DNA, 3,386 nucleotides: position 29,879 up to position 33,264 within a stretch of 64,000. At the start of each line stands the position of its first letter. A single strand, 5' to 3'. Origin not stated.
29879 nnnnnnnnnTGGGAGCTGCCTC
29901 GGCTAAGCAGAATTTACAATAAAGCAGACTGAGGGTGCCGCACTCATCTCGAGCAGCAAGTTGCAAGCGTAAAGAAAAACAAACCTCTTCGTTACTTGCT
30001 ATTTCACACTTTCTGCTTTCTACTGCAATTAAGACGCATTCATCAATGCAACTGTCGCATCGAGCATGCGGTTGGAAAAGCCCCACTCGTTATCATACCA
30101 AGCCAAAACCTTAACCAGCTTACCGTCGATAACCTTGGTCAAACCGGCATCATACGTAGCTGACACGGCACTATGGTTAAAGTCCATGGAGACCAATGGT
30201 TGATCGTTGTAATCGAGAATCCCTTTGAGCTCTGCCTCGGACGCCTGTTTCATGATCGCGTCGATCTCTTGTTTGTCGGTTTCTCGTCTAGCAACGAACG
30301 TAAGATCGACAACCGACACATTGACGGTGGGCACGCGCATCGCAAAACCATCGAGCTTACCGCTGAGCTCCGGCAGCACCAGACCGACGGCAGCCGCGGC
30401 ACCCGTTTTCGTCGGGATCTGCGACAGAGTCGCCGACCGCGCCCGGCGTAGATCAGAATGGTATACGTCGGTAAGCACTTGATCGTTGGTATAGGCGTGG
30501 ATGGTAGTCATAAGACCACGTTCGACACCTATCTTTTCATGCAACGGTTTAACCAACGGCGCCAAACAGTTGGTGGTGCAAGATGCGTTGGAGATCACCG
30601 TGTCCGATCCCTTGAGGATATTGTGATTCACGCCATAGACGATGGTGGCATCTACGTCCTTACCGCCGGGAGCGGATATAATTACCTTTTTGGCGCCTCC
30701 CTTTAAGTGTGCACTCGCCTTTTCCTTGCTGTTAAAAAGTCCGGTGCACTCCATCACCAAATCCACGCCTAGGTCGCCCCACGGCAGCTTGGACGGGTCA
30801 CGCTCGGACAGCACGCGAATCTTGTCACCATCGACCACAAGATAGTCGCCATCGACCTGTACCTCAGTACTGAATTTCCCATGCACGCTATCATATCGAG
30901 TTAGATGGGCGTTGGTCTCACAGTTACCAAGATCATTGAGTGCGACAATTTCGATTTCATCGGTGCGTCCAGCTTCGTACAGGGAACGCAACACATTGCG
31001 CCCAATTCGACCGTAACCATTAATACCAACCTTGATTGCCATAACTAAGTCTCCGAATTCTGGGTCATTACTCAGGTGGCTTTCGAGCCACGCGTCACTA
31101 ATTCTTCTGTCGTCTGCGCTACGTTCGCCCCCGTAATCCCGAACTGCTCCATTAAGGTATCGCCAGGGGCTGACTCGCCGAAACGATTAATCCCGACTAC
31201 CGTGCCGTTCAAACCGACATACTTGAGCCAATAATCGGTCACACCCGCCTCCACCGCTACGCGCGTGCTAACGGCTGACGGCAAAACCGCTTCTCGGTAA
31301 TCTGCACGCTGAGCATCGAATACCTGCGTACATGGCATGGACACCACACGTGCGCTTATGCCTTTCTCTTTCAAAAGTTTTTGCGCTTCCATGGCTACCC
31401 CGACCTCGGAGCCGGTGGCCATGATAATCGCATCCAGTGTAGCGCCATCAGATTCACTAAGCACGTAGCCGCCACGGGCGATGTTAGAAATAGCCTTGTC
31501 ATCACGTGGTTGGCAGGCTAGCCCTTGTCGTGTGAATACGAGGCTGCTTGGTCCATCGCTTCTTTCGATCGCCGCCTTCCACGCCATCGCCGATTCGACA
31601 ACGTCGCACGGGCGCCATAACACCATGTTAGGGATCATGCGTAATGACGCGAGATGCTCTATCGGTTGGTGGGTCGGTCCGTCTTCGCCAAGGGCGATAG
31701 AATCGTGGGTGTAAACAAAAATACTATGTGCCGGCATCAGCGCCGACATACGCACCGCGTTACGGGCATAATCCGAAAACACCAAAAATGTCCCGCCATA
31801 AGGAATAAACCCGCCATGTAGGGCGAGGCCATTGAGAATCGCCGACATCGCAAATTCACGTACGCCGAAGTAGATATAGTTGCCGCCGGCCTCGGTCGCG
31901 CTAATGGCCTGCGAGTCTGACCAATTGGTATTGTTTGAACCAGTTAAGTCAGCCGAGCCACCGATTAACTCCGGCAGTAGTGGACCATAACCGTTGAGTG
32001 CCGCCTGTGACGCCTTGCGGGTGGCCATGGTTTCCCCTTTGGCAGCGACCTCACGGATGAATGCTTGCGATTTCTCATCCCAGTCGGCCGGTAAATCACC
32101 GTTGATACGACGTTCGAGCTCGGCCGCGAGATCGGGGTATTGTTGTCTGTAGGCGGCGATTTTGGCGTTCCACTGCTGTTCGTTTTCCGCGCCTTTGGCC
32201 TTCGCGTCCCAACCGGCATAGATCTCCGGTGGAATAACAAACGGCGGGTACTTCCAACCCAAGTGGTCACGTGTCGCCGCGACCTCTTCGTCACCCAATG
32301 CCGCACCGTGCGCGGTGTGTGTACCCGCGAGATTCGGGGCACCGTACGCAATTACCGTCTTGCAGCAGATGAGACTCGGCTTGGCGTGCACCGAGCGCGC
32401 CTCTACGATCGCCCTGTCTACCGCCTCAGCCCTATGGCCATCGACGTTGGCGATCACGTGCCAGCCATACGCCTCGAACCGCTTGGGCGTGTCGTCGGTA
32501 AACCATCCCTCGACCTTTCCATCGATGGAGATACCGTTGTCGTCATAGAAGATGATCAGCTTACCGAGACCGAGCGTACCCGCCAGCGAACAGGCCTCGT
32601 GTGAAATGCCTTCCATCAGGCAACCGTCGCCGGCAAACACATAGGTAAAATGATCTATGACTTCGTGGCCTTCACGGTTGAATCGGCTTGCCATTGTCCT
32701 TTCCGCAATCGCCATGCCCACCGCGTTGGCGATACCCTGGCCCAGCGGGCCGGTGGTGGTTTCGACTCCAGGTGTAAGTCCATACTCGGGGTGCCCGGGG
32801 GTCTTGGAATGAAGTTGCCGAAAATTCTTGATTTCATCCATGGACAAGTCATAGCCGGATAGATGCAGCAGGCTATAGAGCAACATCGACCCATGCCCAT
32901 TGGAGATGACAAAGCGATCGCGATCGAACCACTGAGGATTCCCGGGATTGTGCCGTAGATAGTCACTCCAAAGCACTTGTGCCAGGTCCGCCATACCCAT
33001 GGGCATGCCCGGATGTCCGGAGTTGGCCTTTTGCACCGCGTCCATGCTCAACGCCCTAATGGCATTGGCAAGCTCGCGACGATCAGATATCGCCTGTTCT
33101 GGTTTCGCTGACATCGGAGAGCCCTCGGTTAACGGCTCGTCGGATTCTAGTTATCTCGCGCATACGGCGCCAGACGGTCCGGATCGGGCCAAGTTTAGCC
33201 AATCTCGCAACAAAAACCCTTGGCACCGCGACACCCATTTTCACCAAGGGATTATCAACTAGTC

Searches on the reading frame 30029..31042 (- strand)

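Call 41: search_protein_families(library=pfam, proteins=[window:30029-31042:-], max_evalue=0.00001)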
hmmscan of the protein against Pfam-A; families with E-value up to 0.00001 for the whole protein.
window:30029-31042:- (337 aa): 2 families
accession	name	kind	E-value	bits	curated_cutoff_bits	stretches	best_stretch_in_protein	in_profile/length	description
PF02800.25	Gp_dh_C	-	1.7e-61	206.8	24.4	1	160-316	1-158/158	Glyceraldehyde 3-phosphate dehydrogenase, C-terminal domain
PF00044.30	Gp_dh_N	-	5e-39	133.1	31.7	1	3-106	1-101/101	Glyceraldehyde 3-phosphate dehydrogenase, NAD binding domain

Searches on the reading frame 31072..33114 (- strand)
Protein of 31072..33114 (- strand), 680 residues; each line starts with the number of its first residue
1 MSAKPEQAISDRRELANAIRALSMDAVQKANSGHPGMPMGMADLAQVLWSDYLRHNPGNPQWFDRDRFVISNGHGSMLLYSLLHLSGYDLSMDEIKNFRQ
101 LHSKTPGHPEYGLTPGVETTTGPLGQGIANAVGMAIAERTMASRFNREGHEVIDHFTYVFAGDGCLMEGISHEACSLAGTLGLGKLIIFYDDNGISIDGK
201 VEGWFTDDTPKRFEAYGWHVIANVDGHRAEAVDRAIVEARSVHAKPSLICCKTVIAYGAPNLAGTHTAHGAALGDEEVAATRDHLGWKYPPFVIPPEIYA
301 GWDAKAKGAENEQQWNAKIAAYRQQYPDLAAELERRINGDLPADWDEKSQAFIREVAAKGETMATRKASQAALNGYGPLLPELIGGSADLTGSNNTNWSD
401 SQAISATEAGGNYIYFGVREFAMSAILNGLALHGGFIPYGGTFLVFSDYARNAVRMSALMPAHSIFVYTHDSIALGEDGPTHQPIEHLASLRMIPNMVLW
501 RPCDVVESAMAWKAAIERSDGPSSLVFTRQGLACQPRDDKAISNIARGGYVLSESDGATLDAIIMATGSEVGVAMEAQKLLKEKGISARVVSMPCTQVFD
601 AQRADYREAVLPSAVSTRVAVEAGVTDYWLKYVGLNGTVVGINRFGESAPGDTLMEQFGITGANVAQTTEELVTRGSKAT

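Call 41: search_protein_families(library=pfam, proteins=[window:31072-33114:-], max_evalue=0.00001)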
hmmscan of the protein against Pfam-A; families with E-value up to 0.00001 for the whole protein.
window:31072-33114:- (680 aa): 5 families
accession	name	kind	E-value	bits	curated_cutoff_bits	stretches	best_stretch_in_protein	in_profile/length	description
PF00456.26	Transketolase_N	-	3.4e-163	542.8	22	1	13-342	3-334/334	Transketolase, thiamine diphosphate binding domain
PF02779.29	Transket_pyr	-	5.2e-52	176.4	27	1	362-532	2-172/174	Transketolase, pyrimidine binding domain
PF22613.1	Transketolase_C_1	-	5.3e-42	143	27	1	548-661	1-113/113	Transketolase-like TK C-terminal domain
PF02780.25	Transketolase_C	-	1.2e-16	61.1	25.9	1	561-665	11-124/124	Transketolase, C-terminal domain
PF13292.11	DXP_synthase_N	-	7.8e-06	25.8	21.2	0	13-201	19-179/274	1-deoxy-D-xylulose-5-phosphate synthase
